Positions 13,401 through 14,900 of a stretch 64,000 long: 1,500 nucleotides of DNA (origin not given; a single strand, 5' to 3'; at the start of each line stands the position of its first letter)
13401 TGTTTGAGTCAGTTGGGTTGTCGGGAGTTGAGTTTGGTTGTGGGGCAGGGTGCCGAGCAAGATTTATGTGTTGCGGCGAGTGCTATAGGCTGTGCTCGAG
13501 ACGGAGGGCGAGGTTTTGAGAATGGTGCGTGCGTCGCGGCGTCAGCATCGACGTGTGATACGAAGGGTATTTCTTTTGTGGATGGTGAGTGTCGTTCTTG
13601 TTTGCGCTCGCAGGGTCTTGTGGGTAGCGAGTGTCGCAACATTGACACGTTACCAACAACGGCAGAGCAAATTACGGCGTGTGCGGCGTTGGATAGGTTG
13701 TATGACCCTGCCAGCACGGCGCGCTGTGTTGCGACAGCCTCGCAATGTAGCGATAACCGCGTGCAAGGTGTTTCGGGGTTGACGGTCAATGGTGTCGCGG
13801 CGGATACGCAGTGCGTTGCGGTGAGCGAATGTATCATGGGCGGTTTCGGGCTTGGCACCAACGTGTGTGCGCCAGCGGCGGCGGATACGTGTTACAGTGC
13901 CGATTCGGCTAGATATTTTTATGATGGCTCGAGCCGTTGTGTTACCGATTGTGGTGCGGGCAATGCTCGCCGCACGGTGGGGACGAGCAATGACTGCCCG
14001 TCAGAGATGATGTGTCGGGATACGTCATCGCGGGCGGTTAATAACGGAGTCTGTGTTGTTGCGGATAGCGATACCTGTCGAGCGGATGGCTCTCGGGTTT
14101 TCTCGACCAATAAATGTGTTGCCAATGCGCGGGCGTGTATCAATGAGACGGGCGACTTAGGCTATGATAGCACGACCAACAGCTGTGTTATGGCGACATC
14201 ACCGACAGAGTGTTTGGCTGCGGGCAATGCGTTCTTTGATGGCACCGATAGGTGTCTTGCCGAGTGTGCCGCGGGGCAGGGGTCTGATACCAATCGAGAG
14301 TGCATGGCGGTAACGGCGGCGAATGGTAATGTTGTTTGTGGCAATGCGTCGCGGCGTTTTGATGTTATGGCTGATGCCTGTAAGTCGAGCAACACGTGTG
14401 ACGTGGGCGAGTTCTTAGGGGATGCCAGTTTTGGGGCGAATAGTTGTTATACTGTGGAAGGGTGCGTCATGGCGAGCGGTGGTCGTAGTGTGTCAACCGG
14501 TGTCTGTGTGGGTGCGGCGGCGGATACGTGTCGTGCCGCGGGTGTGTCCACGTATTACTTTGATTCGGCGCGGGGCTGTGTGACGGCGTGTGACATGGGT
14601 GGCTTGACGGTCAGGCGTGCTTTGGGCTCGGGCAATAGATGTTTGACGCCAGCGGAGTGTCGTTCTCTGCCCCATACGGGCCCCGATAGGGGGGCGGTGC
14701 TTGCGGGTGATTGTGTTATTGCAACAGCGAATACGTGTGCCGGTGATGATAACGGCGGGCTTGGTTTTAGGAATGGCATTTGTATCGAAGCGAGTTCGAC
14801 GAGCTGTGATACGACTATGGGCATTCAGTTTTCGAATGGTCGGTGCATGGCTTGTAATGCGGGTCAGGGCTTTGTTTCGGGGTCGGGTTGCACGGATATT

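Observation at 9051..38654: Two adjacent giant genes encoding tandem subtilase-like modules, Cys-rich arrays and autotransporter-like beta-domains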

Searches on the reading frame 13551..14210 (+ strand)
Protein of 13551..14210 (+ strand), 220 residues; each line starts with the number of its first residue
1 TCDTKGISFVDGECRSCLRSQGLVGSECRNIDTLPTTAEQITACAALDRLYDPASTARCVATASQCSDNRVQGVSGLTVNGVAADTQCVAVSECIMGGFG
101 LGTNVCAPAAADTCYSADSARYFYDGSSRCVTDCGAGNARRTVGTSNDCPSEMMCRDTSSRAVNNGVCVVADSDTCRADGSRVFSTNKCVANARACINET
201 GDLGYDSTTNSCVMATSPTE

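Call 79: predict_structure(alignment_id=A4)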
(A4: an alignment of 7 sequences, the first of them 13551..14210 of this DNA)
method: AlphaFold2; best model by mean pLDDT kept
length: 220 residues; sequences in the alignment: 7
mean_pLDDT: 86.5   pTM: 0.74
mean pLDDT of the five models: 86.5, 82.0, 81.9, 78.6, 67.9
residues with pLDDT >= 90: 119; 70-90: 79; 50-70: 20; < 50: 2
segments of 3 or more residues with pLDDT < 50: none
pLDDT, mean of each block of 10 residues (from residue 1): 68 82 92 92 92 90 90 91 92 93 95 94 93 93 94 84 92 88 84 65 77 67
secondary structure, 60 per line:
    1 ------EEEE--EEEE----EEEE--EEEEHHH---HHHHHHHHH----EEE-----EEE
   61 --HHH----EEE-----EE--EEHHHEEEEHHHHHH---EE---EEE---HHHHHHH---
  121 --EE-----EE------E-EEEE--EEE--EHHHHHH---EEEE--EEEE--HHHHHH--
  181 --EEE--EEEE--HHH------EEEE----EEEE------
elements in order: E7-10 E13-16 E21-24 E27-30 H37-45 E50-52 E58-60 E70-72 E87-90 H91-96 E105-107 H111-117 E140-143 E146-148 H152-157 E161-164 E167-170 H173-178 E183-185 E188-191 E203-206 E211-214

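Call 82: fold_search(model_id=the predicted structure, library=pdb)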
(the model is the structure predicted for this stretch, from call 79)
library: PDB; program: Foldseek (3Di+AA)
matches with E <= 10: 87; with E <= 0.001: 0
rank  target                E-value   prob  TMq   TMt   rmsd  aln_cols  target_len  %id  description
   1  4xst_E                2.1e-01  0.12  0.17  0.13  11.9       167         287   17  Structure of the endoglycosidase-H treated L1-CR domains of the human insulin receptor in complex with residues 697-71 (released 2015-06-10)
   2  7md5_B                5.6e-01  0.63  0.21  0.09   4.9        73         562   19  Insulin receptor ectodomain dimer complexed with two IRPA-9 partial agonists (released 2022-02-23)
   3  7tyk_A                6.0e-01  0.35  0.17  0.06   6.5        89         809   13  Cryo-EM Structure of insulin receptor-related receptor (IRR) in apo-state captured at pH 7. The 3D refinement was appl (released 2023-02-15)
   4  6jk8_A                6.4e-01  0.13  0.15  0.05  11.1       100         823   14  Cryo-EM structure of the full-length human IGF-1R in complex with insulin (released 2020-03-04)
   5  8tan_B                8.1e-01  0.23  0.20  0.07   7.0       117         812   13  CryoEM structure of MFRV-VILP bound to IGF1Rzip (released 2024-01-17)
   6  4c9r_D                8.1e-01  0.10  0.17  0.27   8.9       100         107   15  Xenopus ZNRF3 ectodomain in complex with Xenopus RSPO2 Fu1-Fu2 crystal form I (released 2013-11-20)
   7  7u23_F                8.6e-01  0.38  0.21  0.08   6.4        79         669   18  Single-chain LCDV-1 viral insulin-like peptide bound to IGF-1R ectodomain, leucine-zippered form (released 2022-11-16)
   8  4c8v_B                8.6e-01  0.16  0.19  0.33   8.7       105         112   16  Xenopus RSPO2 Fu1-Fu2 crystal form I (released 2013-11-20)
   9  4c8v_C                1.1e+00  0.11  0.17  0.29   9.0       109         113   16  Xenopus RSPO2 Fu1-Fu2 crystal form I (released 2013-11-20)
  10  7len_A                1.5e+00  0.11  0.16  0.07   8.9        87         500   17  Crystal structure of the epidermal growth factor receptor extracellular region with R84K mutation in complex with epir (released 2021-11-17)
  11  4c8v_D                1.6e+00  0.11  0.17  0.29   9.0        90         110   17  Xenopus RSPO2 Fu1-Fu2 crystal form I (released 2013-11-20)
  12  9kb7_B                1.6e+00  0.08  0.15  0.26   9.0        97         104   13  Cryo-EM structure of LGR4-RSPO2 complex (released 2025-10-15)
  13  7v3p_A                1.7e+00  0.21  0.19  0.06   5.9        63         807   21  Cryo-EM structure of the IGF1R/insulin complex (released 2022-08-17)
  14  6vwg_A                1.8e+00  0.20  0.21  0.11   9.6        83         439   16  Head region of the open conformation of the human type 1 insulin-like growth factor receptor ectodomain in complex wit (released 2020-05-13)
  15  5wb7_B                1.8e+00  0.10  0.16  0.08   9.4        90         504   16  Crystal structure of the epidermal growth factor receptor extracellular region in complex with epiregulin (released 2017-10-18)
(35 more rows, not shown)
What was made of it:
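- On Furin-like repeat / growth-factor-receptor Cys-rich domain: In Foldseek the top 50 are almost all the same class, but E is at least 0.2 and TM at most 0.33 (call 82).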

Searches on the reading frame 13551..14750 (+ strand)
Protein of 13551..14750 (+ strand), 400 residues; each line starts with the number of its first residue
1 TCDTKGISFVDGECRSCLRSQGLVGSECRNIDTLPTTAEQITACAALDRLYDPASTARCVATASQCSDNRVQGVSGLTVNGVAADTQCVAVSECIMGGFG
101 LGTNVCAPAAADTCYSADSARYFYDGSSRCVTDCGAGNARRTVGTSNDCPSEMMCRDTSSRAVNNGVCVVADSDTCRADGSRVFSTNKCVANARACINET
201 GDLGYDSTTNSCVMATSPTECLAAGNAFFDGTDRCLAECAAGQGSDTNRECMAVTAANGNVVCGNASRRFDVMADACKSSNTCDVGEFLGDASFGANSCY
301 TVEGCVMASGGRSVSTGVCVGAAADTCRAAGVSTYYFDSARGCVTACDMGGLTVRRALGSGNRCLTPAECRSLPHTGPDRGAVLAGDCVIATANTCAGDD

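Call 53: find_homologous_proteins(query=window:13551-14750:+, max_evalue=0.001)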
Query window:13551-14750:+: 7634 candidates shared short words with the query, none scored E <= 0.001.
